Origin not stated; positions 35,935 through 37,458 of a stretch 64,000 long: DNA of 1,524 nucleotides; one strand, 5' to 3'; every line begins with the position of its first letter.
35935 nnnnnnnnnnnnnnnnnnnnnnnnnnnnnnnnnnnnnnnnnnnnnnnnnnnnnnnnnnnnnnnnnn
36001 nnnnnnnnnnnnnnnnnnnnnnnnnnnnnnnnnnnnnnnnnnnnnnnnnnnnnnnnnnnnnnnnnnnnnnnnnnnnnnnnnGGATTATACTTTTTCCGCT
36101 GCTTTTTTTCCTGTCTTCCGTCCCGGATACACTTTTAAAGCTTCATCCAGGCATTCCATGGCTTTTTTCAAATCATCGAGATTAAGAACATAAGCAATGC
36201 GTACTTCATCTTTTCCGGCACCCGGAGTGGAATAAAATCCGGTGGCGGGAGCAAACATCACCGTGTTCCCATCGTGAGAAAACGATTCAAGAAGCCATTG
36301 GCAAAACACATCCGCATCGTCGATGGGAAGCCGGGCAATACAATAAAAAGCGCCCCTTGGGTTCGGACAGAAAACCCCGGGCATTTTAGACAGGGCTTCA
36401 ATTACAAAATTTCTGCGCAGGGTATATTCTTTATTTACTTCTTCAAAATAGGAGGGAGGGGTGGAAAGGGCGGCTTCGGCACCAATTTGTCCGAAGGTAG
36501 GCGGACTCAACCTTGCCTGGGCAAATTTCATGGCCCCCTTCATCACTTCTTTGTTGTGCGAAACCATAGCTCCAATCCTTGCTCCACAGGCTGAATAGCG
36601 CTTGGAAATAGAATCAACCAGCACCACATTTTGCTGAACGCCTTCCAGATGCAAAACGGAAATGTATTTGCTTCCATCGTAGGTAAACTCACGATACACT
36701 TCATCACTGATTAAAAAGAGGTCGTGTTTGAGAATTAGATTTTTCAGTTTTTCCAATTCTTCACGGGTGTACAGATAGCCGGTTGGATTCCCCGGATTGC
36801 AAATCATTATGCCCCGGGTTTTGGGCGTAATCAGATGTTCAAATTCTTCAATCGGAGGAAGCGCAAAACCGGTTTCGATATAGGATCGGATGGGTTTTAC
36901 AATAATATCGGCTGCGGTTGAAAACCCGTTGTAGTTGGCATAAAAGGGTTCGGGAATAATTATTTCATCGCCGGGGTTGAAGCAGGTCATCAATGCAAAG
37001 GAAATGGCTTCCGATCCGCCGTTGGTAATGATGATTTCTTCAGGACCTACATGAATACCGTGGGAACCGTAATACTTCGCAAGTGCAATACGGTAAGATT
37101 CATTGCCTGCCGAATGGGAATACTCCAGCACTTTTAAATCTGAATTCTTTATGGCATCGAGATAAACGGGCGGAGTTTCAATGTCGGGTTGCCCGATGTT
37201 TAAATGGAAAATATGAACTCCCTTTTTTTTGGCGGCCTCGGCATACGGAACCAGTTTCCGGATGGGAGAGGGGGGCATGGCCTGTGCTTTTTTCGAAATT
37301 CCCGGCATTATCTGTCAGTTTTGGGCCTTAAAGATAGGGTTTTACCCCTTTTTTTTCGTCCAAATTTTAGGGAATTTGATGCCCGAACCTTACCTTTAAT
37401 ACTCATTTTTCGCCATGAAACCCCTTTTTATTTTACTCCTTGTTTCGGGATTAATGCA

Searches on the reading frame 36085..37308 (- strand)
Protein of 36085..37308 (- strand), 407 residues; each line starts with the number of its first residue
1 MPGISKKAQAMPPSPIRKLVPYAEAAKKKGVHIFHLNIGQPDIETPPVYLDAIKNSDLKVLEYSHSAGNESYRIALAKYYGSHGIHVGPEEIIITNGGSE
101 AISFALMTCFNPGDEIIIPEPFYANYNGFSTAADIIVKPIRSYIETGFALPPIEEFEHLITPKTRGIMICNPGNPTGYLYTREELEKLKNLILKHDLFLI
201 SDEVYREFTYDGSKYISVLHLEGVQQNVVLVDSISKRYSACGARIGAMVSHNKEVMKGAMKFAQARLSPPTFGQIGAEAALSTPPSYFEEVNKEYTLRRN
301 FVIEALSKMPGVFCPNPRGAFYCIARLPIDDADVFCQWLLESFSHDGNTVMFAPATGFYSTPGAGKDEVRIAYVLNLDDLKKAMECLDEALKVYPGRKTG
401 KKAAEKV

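Call 19: find_encoding_contigs(protein=window:36085-37308:-, flank=10000, max_places=6)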
Protein window:36085-37308:- (407 aa): 23 contigs read that carry it; 6 places shown.
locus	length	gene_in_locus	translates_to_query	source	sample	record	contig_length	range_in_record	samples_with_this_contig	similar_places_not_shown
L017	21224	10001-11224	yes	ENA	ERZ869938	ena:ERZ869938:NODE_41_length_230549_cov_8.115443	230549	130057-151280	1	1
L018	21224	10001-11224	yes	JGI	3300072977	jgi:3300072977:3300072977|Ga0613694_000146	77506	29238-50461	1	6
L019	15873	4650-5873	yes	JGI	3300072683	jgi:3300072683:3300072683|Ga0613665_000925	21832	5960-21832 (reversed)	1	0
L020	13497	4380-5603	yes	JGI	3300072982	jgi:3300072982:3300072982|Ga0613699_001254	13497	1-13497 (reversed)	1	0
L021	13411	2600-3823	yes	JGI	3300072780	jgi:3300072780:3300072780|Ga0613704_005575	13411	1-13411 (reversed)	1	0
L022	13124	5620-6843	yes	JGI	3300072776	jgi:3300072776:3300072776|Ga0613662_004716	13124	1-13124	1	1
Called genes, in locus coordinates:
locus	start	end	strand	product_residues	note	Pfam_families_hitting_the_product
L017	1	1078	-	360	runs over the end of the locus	PF13439:Glyco_transf_4, PF00534:Glycos_transf_1, PF13692:Glyco_trans_1_4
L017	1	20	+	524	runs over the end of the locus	PF04932:Wzy_C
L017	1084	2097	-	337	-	PF01075:Glyco_transf_9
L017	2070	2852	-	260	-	PF00535:Glycos_transf_2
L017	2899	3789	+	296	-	PF03308:MeaB, PF02492:cobW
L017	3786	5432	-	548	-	PF13205:Big_5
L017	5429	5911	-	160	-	PF01590:GAF, PF13185:GAF_2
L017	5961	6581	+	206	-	-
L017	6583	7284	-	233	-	PF00156:Pribosyltran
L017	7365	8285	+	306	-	PF28533:DUF8429, PF28532:DUF8428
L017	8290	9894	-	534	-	PF08757:CotH, PF18962:Por_Secre_tail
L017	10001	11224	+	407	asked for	PF00155:Aminotran_1_2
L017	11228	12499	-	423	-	PF00266:Aminotran_5, PF22580:KYNU_C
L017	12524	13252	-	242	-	PF01509:TruB_N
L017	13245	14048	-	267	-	PF02673:BacA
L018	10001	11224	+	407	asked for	PF00155:Aminotran_1_2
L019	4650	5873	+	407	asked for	PF00155:Aminotran_1_2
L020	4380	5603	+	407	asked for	PF00155:Aminotran_1_2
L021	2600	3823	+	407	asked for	PF00155:Aminotran_1_2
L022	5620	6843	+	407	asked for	PF00155:Aminotran_1_2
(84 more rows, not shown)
